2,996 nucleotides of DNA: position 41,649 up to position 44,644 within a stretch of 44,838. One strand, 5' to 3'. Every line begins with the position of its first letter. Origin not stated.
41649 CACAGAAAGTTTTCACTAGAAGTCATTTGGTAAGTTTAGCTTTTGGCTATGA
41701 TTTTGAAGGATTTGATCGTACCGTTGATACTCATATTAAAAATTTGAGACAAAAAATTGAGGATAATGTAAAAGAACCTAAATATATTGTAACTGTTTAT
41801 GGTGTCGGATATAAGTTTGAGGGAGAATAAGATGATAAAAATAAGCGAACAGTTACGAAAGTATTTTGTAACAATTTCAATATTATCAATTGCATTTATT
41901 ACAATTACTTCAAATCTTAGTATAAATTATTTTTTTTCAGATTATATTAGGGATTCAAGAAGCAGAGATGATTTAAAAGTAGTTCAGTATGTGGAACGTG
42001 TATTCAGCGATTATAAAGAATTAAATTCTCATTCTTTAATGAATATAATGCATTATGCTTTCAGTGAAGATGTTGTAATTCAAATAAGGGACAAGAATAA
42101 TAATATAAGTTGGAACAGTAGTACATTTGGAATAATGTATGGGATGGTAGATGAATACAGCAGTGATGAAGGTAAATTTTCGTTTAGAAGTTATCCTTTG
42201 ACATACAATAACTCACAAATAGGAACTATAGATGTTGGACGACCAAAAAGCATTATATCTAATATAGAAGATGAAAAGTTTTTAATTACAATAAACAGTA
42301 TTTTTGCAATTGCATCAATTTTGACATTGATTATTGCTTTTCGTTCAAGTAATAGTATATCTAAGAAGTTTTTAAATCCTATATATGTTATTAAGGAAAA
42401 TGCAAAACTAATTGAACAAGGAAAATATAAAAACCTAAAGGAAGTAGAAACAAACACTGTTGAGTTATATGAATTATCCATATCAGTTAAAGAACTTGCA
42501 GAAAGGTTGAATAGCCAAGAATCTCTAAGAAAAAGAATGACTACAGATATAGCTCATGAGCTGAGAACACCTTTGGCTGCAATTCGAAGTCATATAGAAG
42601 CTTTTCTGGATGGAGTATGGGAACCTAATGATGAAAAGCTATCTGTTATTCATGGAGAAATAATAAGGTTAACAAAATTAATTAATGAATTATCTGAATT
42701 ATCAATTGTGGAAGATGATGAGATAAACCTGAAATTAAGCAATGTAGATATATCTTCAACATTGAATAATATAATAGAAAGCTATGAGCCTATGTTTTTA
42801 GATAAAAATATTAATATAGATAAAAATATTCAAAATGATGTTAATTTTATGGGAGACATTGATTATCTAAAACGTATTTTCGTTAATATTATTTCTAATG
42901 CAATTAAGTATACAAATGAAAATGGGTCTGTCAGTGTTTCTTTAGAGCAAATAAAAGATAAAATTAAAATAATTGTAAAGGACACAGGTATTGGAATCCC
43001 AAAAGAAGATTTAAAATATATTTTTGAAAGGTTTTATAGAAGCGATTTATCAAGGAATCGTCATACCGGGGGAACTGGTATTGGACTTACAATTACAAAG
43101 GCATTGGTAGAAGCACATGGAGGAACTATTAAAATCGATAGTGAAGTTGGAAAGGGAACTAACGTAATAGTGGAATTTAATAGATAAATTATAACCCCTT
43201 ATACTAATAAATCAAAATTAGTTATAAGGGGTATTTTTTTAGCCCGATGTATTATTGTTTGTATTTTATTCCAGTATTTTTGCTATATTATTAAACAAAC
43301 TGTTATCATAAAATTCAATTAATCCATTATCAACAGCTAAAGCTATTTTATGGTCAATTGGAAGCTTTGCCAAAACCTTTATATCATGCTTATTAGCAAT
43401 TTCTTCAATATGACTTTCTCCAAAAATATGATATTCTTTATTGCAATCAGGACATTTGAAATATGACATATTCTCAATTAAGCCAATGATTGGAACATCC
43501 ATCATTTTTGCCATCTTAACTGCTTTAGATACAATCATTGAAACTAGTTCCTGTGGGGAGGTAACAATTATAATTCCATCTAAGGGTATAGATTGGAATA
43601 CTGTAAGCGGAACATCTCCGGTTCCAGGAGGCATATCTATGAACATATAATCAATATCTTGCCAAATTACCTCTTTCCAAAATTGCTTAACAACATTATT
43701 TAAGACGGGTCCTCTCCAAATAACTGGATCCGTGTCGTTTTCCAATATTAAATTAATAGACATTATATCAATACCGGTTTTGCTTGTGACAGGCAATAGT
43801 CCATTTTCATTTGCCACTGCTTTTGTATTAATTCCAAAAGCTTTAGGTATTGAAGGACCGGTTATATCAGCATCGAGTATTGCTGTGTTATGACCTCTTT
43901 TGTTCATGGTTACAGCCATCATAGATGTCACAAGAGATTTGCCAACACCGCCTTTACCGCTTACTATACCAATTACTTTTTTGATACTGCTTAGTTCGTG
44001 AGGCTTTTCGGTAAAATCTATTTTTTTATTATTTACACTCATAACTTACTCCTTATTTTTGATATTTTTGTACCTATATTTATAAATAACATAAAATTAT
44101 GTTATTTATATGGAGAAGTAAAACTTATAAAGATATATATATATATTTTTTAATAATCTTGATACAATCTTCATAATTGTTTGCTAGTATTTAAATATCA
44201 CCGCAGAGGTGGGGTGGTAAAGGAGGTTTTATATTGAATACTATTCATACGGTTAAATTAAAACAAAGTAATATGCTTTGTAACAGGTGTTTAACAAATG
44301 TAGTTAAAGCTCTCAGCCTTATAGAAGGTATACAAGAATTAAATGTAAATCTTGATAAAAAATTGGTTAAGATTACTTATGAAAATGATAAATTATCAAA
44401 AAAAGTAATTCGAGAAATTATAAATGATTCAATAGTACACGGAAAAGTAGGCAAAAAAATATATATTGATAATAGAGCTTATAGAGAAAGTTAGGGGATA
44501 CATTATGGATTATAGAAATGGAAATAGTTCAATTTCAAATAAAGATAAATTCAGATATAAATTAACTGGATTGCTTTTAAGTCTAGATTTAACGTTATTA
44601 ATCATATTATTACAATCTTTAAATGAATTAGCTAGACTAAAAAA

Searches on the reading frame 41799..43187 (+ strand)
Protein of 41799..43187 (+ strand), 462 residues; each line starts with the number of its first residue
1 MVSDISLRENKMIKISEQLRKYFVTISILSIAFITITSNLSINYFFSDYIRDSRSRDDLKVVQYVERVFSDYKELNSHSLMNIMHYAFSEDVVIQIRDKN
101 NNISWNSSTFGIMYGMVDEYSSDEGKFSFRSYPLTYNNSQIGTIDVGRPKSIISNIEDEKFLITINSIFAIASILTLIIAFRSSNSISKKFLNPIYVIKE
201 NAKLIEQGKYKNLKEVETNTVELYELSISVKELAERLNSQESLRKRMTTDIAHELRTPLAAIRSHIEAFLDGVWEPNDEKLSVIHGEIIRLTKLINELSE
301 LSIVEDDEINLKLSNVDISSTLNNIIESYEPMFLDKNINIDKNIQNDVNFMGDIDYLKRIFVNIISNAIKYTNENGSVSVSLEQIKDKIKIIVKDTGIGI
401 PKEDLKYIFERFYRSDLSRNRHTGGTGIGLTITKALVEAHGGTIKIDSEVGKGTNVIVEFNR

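Call 8: search_protein_families(library=pfam, proteins=[window:41799-43187:+])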
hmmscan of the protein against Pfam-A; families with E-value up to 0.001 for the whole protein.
window:41799-43187:+ (462 aa): 3 families
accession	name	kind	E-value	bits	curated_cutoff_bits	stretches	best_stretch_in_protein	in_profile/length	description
PF02518.31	HATPase_c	-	1.5e-30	106.3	26.4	1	352-460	1-107/111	Histidine kinase-, DNA gyrase B-, and HSP90-like ATPase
PF00512.31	HisKA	-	1.7e-13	50.8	26.9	1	244-304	2-63/66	His Kinase A (phospho-acceptor) domain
PF13589.12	HATPase_c_3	-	0.00019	21.9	25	1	362-431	8-78/137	Histidine kinase-, DNA gyrase B-, and HSP90-like ATPase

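Call 11: find_encoding_contigs(protein=window:41799-43187:+, flank=10000, max_places=10)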
Protein window:41799-43187:+ (462 aa): 2 contigs read that carry it; 1 place shown.
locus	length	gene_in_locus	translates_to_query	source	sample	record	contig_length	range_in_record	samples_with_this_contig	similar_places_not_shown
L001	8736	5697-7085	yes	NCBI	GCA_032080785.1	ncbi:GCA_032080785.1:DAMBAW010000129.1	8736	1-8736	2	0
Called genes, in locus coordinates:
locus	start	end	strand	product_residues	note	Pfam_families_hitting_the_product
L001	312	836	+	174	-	-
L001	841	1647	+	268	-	PF00106:adh_short, PF08659:KR, PF13561:adh_short_C2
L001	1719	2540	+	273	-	PF00497:SBP_bac_3, PF09084:NMT1 (faint)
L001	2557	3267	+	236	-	PF00528:BPD_transp_1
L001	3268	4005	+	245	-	PF02463:SMC_N, PF13476:AAA_23 (faint), PF00005:ABC_tran, PF13304:AAA_21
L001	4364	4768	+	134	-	PF07009:NusG_II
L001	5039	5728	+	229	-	PF00072:Response_reg, PF00486:Trans_reg_C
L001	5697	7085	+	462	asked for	PF00512:HisKA, PF02518:HATPase_c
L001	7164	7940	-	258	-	PF01656:CbiA, PF10609:ParA, PF13614:AAA_31 (faint)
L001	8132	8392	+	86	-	PF00403:HMA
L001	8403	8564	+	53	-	-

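Call 16: find_homologous_proteins(query=window:41799-43187:+, max_evalue=1e-30)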
Query window:41799-43187:+ (462 aa): 1756 proteins with E <= 1e-30 among 8000 candidates; the best 120 are listed.
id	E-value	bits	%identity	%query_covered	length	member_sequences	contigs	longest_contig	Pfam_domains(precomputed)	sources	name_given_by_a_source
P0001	1.4e-289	978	100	100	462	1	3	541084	PF02518.32,PF00512.32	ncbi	-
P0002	4.8e-287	970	99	100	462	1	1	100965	PF02518.32,PF00512.32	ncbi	-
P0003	4.1e-286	967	99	100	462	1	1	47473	PF02518.32,PF00512.32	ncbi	-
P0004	8.4e-281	949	99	98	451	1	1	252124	PF02518.32,PF00512.32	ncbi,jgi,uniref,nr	ncbi:sensor histidine kinase [Aminipila sp.]|uniref:sensor histidine kinase n=1 Tax=Aminipila sp. Ta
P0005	1.7e-280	948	99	98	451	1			PF02518.32,PF00512.32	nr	nr:HAMP domain-containing sensor histidine kinase [Sedimentibacter sp.]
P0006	1.4e-279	945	99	97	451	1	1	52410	PF02518.32,PF00512.32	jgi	-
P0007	1.5e-271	919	94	100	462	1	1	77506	PF02518.32,PF00512.32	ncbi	-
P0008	1.9e-271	918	94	100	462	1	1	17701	PF02518.32,PF00512.32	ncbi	-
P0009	3.3e-271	918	94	100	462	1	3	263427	PF02518.32,PF00512.32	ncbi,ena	-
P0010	3.3e-269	911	93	100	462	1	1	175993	PF02518.32,PF00512.32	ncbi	-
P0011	2.5e-268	908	94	98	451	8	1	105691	PF02518.32,PF00512.32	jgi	-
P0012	5.0e-265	897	91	100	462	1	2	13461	PF02518.32,PF00512.32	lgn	-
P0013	5.3e-265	897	94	98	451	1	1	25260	PF02518.32,PF00512.32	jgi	-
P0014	1.1e-264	896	93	98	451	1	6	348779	PF02518.32,PF00512.32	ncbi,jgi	-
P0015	2.4e-261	885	91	98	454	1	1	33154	PF02518.32,PF00512.32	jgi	-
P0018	4.9e-255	864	90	98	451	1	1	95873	PF02518.32,PF00512.32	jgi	-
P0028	9.4e-248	840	85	100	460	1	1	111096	PF02518.32,PF00512.32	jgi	jgi:signal transduction histidine kinase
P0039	1.1e-243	827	84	98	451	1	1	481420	PF02518.32,PF00512.32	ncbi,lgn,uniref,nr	ncbi:sensor histidine kinase [Sedimentibacter saalensis]|uniref:histidine kinase n=1 Tax=Sedimentiba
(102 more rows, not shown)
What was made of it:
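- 41799..43187 (+): Intact sensor histidine kinase (HisKA + HATPase_c, 462 aa). Orthologues at 84-100% identity occur across Sedimentibacter. Calls 8, 16.
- Two proteins of this HK family carry locus tags with the same prefix (K0R07_1651, K0R07_1913), so one Sedimentibacter MAG appears to hold two paralogues (call 16).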

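Call 19: find_encoding_contigs(protein=P0003, flank=10000, max_places=4)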
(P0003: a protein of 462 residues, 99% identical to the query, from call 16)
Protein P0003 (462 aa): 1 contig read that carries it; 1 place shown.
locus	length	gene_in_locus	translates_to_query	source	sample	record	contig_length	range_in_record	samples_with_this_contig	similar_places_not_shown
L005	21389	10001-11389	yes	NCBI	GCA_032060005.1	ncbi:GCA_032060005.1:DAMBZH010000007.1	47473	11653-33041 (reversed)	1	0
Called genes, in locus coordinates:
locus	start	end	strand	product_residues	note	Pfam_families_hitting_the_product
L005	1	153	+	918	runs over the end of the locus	PF18555:MobL, PF08238:Sel1 (weak), PF23310:TPR_27 (faint), PF08238:Sel1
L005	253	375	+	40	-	-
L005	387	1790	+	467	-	PF13154:DUF3991, PF13155:Toprim_2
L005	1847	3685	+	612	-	PF02534:T4SS-DNA_transf, PF10412:TrwB_AAD_bind, PF12696:TraG-D_C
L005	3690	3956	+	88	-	PF13730:HTH_36, PF21984:DnaD_N (weak)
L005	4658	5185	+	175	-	-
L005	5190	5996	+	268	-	PF00106:adh_short, PF08659:KR, PF13561:adh_short_C2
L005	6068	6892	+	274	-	PF00497:SBP_bac_3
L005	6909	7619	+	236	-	PF00528:BPD_transp_1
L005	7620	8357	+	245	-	PF02463:SMC_N, PF00005:ABC_tran, PF13304:AAA_21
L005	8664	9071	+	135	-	PF07009:NusG_II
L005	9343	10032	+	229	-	PF00072:Response_reg, PF00486:Trans_reg_C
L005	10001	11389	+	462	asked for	PF00512:HisKA, PF02518:HATPase_c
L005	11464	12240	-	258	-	PF01656:CbiA, PF02374:ArsA_ATPase (faint), PF10609:ParA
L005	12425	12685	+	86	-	PF00403:HMA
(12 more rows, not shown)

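Call 20: find_encoding_contigs(protein=P0004, flank=10000, max_places=4)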
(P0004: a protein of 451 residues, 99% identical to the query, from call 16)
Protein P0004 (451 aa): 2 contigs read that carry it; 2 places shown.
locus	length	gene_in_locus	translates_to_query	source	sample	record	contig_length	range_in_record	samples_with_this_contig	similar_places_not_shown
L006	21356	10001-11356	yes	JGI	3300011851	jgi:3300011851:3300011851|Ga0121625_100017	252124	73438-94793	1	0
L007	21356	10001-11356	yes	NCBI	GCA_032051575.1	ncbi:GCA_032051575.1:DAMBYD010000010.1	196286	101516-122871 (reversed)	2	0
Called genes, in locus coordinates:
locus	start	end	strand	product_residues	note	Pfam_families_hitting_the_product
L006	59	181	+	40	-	-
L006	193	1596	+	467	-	PF13154:DUF3991, PF13362:Toprim_3 (weak), PF13155:Toprim_2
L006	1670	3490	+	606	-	PF02534:T4SS-DNA_transf, PF10412:TrwB_AAD_bind, PF12696:TraG-D_C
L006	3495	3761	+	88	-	PF13730:HTH_36, PF21984:DnaD_N (weak)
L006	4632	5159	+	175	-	-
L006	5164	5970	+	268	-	PF00106:adh_short, PF08659:KR, PF13561:adh_short_C2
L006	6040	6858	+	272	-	PF00497:SBP_bac_3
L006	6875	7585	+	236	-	PF00528:BPD_transp_1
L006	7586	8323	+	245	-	PF02463:SMC_N, PF00005:ABC_tran, PF13304:AAA_21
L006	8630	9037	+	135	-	PF07009:NusG_II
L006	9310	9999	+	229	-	PF00072:Response_reg, PF00486:Trans_reg_C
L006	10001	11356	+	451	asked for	PF00512:HisKA, PF02518:HATPase_c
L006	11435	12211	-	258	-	PF01656:CbiA, PF10609:ParA, PF13614:AAA_31 (faint)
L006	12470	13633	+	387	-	PF01548:DEDD_Tnp_IS110, PF02371:Transposase_20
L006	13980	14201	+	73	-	PF00403:HMA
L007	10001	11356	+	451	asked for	PF00512:HisKA, PF02518:HATPase_c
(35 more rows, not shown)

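Call 21: find_encoding_contigs(protein=P0009, flank=10000, max_places=4)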
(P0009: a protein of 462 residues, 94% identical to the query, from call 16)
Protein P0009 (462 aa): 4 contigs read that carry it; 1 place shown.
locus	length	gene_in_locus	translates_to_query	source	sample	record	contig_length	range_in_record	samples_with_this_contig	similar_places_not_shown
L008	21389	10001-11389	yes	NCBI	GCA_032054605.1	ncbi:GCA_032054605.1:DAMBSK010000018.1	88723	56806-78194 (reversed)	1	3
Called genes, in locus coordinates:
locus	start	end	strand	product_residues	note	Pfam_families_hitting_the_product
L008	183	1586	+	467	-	PF13154:DUF3991, PF13362:Toprim_3 (weak), PF13155:Toprim_2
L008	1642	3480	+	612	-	PF02534:T4SS-DNA_transf, PF10412:TrwB_AAD_bind, PF12696:TraG-D_C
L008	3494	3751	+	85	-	PF13730:HTH_36, PF21984:DnaD_N (weak)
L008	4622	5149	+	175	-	-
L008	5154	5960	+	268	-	PF00106:adh_short, PF08659:KR, PF13561:adh_short_C2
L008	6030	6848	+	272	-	PF09084:NMT1 (faint), PF00497:SBP_bac_3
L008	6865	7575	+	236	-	PF00528:BPD_transp_1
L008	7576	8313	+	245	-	PF02463:SMC_N, PF13476:AAA_23 (faint), PF00005:ABC_tran, PF13304:AAA_21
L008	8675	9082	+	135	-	PF07009:NusG_II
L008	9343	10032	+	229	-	PF00072:Response_reg, PF00486:Trans_reg_C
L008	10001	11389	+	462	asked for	PF00512:HisKA, PF02518:HATPase_c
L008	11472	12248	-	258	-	PF01656:CbiA, PF10609:ParA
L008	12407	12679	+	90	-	PF00403:HMA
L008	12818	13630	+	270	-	PF00188:CAP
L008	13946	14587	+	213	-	PF06966:DUF1295 (faint), PF04191:PEMT, PF04140:ICMT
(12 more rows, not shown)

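Call 23: find_encoding_contigs(protein=P0039, flank=10000, max_places=3)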
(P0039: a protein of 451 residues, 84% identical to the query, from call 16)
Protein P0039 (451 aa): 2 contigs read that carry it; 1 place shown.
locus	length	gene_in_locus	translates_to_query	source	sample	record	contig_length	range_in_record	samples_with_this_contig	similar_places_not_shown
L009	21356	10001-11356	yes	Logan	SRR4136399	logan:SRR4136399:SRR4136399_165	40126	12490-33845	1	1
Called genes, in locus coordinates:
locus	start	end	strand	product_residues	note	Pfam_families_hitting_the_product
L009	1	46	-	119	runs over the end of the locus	PF03860:Csp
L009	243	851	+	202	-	PF04239:DUF421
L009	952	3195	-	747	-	PF05547:Peptidase_M6, PF20773:InhA-like_MAM, PF20774:InhA-like_VEG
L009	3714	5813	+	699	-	PF02743:dCache_1, PF22673:MCP-like_PDC_1 (faint), PF00672:HAMP, PF18947:HAMP_2 (faint), PF00015:MCPsignal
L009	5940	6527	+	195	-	PF01022:HTH_5 (weak), PF12840:HTH_20 (weak), PF13412:HTH_24 (weak), PF08279:HTH_11 (weak)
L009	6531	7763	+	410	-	PF07690:MFS_1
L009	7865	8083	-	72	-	-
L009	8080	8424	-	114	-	-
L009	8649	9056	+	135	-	PF07009:NusG_II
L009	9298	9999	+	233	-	PF00072:Response_reg, PF00486:Trans_reg_C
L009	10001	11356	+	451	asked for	PF00512:HisKA, PF02518:HATPase_c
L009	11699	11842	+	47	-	-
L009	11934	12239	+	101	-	-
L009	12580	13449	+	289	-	PF04055:Radical_SAM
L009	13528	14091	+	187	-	-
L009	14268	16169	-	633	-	PF00528:BPD_transp_1, PF01547:SBP_bac_1, PF13416:SBP_bac_8, PF13531:SBP_bac_11, PF13343:SBP_bac_6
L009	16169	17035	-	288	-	PF00528:BPD_transp_1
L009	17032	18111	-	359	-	PF00005:ABC_tran, PF08402:TOBE_2 (faint)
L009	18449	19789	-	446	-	PF00403:HMA, PF02683:DsbD_TM (weak), PF13386:DsbD_2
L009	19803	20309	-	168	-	PF10080:FtrD-like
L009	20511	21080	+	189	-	PF13302:Acetyltransf_3, PF00583:Acetyltransf_1 (weak)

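Call 24: find_encoding_contigs(protein=P0028, flank=10000, max_places=3)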
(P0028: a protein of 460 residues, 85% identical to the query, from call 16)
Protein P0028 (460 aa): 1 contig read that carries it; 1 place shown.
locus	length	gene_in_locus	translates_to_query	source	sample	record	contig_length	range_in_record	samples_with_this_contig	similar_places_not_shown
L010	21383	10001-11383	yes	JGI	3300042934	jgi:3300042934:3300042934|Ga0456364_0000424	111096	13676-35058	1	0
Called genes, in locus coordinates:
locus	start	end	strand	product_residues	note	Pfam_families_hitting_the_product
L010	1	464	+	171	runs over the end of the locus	-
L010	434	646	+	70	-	-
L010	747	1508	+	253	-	-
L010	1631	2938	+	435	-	PF01381:HTH_3 (weak), PF13443:HTH_26 (weak)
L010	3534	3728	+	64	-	-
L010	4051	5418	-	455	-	PF12229:PG_binding_4, PF03734:YkuD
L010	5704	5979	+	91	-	-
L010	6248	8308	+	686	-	PF02743:dCache_1, PF22673:MCP-like_PDC_1 (weak), PF00672:HAMP, PF18947:HAMP_2 (faint), PF00015:MCPsignal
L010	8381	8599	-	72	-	-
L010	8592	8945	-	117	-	-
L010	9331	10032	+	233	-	PF00072:Response_reg, PF00486:Trans_reg_C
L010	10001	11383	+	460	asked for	PF00512:HisKA, PF02518:HATPase_c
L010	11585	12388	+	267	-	PF00188:CAP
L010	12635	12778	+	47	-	-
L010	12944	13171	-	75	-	-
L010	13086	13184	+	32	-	-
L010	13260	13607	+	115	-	-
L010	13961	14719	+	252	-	PF04055:Radical_SAM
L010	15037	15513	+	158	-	-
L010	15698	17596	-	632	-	PF00528:BPD_transp_1, PF01547:SBP_bac_1, PF13416:SBP_bac_8, PF13531:SBP_bac_11, PF13343:SBP_bac_6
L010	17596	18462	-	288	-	PF00528:BPD_transp_1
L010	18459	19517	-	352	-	PF00005:ABC_tran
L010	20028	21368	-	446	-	PF00403:HMA, PF02683:DsbD_TM (weak), PF13386:DsbD_2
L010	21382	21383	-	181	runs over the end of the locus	PF10080:FtrD-like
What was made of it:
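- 40466..41830 (+): NusG_II-domain protein and OmpR-type response regulator. With the HK gene they form the native three-gene unit. The same NusG_II-RR-HK unit is in ICE-free L009; L010 has RR-HK (calls 23, 24).
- CMD-SDR-ABC is absent from this locus in S. saalensis-like genomes (calls 23, 24).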

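Call 41: find_encoding_contigs(protein=P0018, flank=10000, max_places=3)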
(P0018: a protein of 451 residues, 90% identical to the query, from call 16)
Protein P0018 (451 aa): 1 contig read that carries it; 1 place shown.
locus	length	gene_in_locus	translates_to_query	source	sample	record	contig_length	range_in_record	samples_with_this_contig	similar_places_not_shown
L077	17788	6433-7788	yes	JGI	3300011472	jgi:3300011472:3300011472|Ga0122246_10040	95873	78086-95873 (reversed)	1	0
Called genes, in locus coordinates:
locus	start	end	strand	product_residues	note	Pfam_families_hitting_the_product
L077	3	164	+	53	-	?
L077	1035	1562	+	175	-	-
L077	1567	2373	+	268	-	PF00106:adh_short, PF08659:KR, PF13561:adh_short_C2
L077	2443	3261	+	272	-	PF09084:NMT1 (faint), PF00497:SBP_bac_3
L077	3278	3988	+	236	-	PF00528:BPD_transp_1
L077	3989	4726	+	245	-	PF02463:SMC_N, PF13476:AAA_23 (faint), PF00005:ABC_tran, PF13304:AAA_21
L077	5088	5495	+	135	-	PF07009:NusG_II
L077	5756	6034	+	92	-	-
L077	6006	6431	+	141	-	-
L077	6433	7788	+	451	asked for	PF00512:HisKA, PF02518:HATPase_c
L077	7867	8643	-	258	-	PF01656:CbiA, PF10609:ParA, PF13614:AAA_31 (faint)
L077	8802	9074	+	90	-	PF00403:HMA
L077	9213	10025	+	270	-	PF00188:CAP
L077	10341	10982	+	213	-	PF06966:DUF1295 (weak), PF04191:PEMT, PF04140:ICMT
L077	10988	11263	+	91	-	PF02683:DsbD_TM (weak)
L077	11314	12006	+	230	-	PF01757:Acyl_transf_3 (faint), PF07786:HGSNAT_cat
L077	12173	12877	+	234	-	PF04012:PspA_IM30, PF23854:DUF7217 (faint)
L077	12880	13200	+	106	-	-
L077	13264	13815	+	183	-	PF04011:LemA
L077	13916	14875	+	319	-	PF01435:Peptidase_M48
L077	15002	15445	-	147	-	-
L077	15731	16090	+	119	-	PF03860:Csp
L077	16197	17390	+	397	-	PF25371:DUF7884, PF02353:CMAS, PF13489:Methyltransf_23, PF13847:Methyltransf_31, PF08241:Methyltransf_11, PF08242:Methyltransf_12, PF13649:Methyltransf_25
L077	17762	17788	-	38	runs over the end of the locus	-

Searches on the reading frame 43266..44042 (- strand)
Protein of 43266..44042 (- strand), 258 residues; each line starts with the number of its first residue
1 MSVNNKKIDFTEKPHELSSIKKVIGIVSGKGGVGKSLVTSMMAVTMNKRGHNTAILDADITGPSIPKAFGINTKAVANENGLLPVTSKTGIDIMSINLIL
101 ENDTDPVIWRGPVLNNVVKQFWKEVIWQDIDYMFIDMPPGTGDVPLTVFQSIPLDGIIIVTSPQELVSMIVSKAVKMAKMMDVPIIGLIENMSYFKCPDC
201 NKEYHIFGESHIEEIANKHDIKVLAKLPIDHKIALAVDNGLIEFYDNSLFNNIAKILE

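Call 8: search_protein_families(library=pfam, proteins=[window:43266-44042:-])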
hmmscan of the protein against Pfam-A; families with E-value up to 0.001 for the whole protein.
window:43266-44042:- (258 aa): 6 families
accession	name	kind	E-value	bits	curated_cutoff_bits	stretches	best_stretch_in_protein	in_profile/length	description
PF10609.15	ParA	-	2.2e-89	299.6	27.1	1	20-242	2-224/246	NUBPL iron-transfer P-loop NTPase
PF01656.29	CbiA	-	9.6e-10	38.9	25.4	1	24-238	1-120/125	CobQ/CobB/MinD/ParA nucleotide binding domain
PF02374.21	ArsA_ATPase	-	2.7e-05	24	24.3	1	26-70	5-48/305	Anion-transporting ATPase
PF13614.12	AAA_31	-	3.7e-05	24.2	27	1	22-75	2-54/177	AAA domain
PF06414.18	Zeta_toxin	-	6.9e-05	22.8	22.3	1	13-76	8-69/199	Zeta toxin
PF09140.17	MipZ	-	0.00048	20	20.7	1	23-138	2-108/262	ATPase MipZ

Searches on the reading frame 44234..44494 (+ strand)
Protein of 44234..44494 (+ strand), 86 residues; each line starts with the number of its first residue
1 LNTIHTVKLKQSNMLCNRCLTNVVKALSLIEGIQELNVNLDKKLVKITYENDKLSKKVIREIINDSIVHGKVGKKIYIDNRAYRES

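Call 8: search_protein_families(library=pfam, proteins=[window:44234-44494:+])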
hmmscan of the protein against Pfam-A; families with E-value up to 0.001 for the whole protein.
window:44234-44494:+ (86 aa): 1 family
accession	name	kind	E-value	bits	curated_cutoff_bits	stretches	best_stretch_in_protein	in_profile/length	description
PF00403.32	HMA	-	2.3e-08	34.7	24.8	1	12-63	5-56/62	Heavy-metal-associated domain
